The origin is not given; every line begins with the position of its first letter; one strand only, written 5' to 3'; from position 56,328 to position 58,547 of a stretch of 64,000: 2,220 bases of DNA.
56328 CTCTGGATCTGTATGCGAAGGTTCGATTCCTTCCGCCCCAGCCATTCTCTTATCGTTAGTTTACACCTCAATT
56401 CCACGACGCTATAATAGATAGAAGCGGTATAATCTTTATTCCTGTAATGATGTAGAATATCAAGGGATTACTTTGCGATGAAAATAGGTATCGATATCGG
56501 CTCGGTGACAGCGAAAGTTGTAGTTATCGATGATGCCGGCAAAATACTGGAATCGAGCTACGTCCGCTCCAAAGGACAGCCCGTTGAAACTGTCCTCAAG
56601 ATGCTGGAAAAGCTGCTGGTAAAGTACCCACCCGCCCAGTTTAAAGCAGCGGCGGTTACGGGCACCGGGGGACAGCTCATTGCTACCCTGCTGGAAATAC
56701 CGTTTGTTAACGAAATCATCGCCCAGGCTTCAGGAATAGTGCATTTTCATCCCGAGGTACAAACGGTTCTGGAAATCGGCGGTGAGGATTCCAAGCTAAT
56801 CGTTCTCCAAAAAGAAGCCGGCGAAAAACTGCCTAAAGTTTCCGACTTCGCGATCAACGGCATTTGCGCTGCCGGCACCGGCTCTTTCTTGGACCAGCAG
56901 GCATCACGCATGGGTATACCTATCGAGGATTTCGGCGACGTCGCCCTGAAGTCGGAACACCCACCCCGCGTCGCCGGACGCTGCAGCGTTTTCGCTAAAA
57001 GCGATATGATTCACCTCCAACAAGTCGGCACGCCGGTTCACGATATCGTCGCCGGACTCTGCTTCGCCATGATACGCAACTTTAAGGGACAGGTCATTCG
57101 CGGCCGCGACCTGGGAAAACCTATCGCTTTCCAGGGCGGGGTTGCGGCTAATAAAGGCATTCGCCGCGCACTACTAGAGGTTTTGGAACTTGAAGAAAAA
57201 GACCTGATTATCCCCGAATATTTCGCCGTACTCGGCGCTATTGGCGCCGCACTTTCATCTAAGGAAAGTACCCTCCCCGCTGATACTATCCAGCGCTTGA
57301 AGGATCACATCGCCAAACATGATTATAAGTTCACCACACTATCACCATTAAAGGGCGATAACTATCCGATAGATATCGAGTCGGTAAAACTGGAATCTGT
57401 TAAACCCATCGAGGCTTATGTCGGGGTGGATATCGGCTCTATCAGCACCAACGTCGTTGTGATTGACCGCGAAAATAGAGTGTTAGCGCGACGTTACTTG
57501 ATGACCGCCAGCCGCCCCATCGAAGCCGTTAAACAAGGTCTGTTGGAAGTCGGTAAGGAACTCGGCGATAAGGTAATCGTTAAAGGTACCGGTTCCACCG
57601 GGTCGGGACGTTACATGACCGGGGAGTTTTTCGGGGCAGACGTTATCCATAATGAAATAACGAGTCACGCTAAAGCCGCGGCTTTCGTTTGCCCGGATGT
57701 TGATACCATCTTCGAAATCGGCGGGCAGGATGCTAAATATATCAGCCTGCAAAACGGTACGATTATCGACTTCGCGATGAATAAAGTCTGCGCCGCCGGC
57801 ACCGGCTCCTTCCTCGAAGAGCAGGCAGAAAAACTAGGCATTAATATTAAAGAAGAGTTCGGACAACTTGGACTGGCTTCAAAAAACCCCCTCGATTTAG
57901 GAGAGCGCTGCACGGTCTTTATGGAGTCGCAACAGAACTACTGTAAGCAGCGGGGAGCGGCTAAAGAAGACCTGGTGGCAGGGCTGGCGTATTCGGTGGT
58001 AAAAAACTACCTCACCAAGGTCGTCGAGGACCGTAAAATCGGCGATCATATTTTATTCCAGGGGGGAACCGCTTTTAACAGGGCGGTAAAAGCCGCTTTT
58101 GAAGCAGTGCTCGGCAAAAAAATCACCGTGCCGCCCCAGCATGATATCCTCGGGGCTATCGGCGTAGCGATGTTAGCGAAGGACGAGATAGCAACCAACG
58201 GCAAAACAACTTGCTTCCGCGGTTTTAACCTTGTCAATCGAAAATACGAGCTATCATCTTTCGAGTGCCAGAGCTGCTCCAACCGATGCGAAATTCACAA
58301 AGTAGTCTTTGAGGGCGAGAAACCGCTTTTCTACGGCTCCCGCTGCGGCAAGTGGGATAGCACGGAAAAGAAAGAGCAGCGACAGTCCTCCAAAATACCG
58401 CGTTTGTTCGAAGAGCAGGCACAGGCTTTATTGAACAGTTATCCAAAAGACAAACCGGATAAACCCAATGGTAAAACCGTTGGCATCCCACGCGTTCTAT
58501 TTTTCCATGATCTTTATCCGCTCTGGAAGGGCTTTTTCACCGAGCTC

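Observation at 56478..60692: Stand-alone 1404-aa fusion of a double activase ATPase with a dehydratase-like domain of unknown substrate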

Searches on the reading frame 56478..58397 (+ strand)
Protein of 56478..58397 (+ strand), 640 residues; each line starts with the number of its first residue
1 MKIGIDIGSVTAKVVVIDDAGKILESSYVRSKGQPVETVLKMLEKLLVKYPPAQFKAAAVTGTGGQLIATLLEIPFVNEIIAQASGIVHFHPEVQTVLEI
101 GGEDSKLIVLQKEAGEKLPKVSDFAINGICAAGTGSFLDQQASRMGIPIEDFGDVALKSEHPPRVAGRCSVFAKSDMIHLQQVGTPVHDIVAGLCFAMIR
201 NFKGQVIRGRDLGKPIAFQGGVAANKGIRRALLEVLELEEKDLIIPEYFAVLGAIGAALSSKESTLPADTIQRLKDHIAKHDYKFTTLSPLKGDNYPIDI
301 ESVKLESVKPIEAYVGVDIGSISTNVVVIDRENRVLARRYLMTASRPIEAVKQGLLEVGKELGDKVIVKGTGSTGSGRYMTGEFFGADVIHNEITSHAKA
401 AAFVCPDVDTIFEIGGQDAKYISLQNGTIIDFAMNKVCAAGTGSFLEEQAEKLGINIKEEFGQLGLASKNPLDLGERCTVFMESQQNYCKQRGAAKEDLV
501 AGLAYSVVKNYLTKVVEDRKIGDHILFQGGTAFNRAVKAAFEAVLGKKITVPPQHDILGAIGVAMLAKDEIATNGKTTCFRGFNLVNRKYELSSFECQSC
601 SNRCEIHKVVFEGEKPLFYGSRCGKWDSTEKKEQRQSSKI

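Call 55: predict_structure(alignment_id=A2)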
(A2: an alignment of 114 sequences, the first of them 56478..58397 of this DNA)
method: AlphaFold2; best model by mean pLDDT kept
length: 640 residues; sequences in the alignment: 114
mean_pLDDT: 85.7   pTM: 0.76
mean pLDDT of the five models: 85.7, 85.4, 83.9, 83.2, 81.6
residues with pLDDT >= 90: 295; 70-90: 289; 50-70: 53; < 50: 3
segments of 3 or more residues with pLDDT < 50: none
pLDDT, mean of each block of 10 residues (from residue 1): 87 91 89 78 93 93 86 92 91 91 79 75 76 63 79 92 72 70 81 87 84 90 85 92 92 92 88 88 82 84 85 93 88 95 80 96 94 78 88 91 94 81 93 70 74 83 93 80 74 85 91 89 91 87 93 92 96 91 92 82 79 84 81 76
secondary structure, 60 per line:
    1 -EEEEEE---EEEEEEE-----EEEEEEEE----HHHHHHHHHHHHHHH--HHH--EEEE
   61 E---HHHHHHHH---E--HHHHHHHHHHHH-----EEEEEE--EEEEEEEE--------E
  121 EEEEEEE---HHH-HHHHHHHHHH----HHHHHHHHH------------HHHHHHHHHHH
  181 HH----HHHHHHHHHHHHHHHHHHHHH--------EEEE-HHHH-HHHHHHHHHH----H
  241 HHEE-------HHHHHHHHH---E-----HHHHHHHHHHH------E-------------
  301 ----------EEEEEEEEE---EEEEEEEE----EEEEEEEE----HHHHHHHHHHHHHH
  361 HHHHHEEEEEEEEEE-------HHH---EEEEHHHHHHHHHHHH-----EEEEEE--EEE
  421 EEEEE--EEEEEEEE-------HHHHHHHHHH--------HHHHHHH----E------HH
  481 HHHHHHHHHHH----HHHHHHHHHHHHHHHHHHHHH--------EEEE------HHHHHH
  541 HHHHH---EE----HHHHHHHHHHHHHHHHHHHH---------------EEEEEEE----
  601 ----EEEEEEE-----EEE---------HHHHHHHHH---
elements in order: E2-7 E11-17 E23-30 H35-49 E57-61 H65-72 H79-90 E96-101 E104-111 E120-127 H135-144 H149-157 H170-182 H187-207 E216-219 H221-224 H226-235 H252-260 H270-280 E311-319 E323-330 E335-342 H347-365 E366-375 E389-392 H393-404 E410-415 E418-425 E428-435 H443-452 H461-467 H479-491 H496-516 E525-528 H535-545 H555-574 E590-596 E605-611 E617-619 H629-637

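Call 62: fold_search(model_id=the predicted structure, library=pdb)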
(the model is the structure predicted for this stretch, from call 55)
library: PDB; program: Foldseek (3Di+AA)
matches with E <= 10: 1579; with E <= 0.001: 972
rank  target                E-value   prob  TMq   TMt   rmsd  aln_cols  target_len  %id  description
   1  9gai_D                2.4e-21  1.00  0.37  0.89   2.1       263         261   30  3-methylbenzoyl-CoA reductase from Thauera chlorobenzoica (MbdONPQ) (released 2026-02-18)
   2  4ehu_B                2.9e-21  1.00  0.37  0.88   2.2       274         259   30  Activator of the 2-Hydroxyisocaproyl-CoA Dehydratase from Clostridium difficile with bound ADPNP (released 2012-08-08)
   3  1hux_A                4.1e-21  1.00  0.37  0.88   2.7       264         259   31  CRYSTAL STRUCTURE OF THE ACIDAMINOCOCCUS FERMENTANS (R)-2-HYDROXYGLUTARYL-COA DEHYDRATASE COMPONENT A (released 2001-03-21)
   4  4eht_A                4.6e-21  1.00  0.38  0.87   2.2       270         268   30  Activator of the 2-Hydroxyisocaproyl-CoA dehydratase from Clostridium difficile with bound ADP (released 2012-08-08)
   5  4eht_B                8.4e-21  1.00  0.37  0.89   2.4       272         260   30  Activator of the 2-Hydroxyisocaproyl-CoA dehydratase from Clostridium difficile with bound ADP (released 2012-08-08)
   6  9gba_D                1.8e-20  1.00  0.37  0.89   2.2       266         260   30  3-methylbenzoyl-CoA reductase from Thauera chlorobenzoica (MbdONPQ) + AMPPNP (released 2026-02-18)
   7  9gai_C                2.2e-16  1.00  0.36  0.82   2.9       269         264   24  3-methylbenzoyl-CoA reductase from Thauera chlorobenzoica (MbdONPQ) (released 2026-02-18)
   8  7yyl_E                2.3e-16  1.00  0.35  0.85   3.2       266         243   30  nucleotide-free DCCP:DCCP-R complex (released 2022-12-28)
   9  9gai_O                7.8e-16  1.00  0.38  0.89   2.4       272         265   24  3-methylbenzoyl-CoA reductase from Thauera chlorobenzoica (MbdONPQ) (released 2026-02-18)
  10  7yyl_F                5.2e-14  1.00  0.33  0.83   3.5       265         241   29  nucleotide-free DCCP:DCCP-R complex (released 2022-12-28)
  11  5hex_A                1.2e-11  1.00  0.23  0.18  26.0       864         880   11  Crystal Structure of Human Hexokinase 2 with cmpd 30, a 2-amino-6-benzenesulfonamide glucosamine (released 2016-03-30)
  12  4nb4_E                5.9e-10  1.00  0.28  0.61   6.0       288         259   17  Pantothenamide-bound Pantothenate kinase from Staphylococcus aureus (released 2014-03-05)
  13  3en9_A                5.9e-10  1.00  0.30  0.36  19.1       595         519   12  Structure of the Methanococcus jannaschii KAE1-BUD32 fusion protein (released 2008-11-04)
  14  2ews_A                6.2e-10  1.00  0.28  0.63   6.3       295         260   18  Crystal structure of S.aureus pantothenate kinase (released 2006-09-12)
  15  4nb4_A                7.3e-10  1.00  0.28  0.60   6.7       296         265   17  Pantothenamide-bound Pantothenate kinase from Staphylococcus aureus (released 2014-03-05)
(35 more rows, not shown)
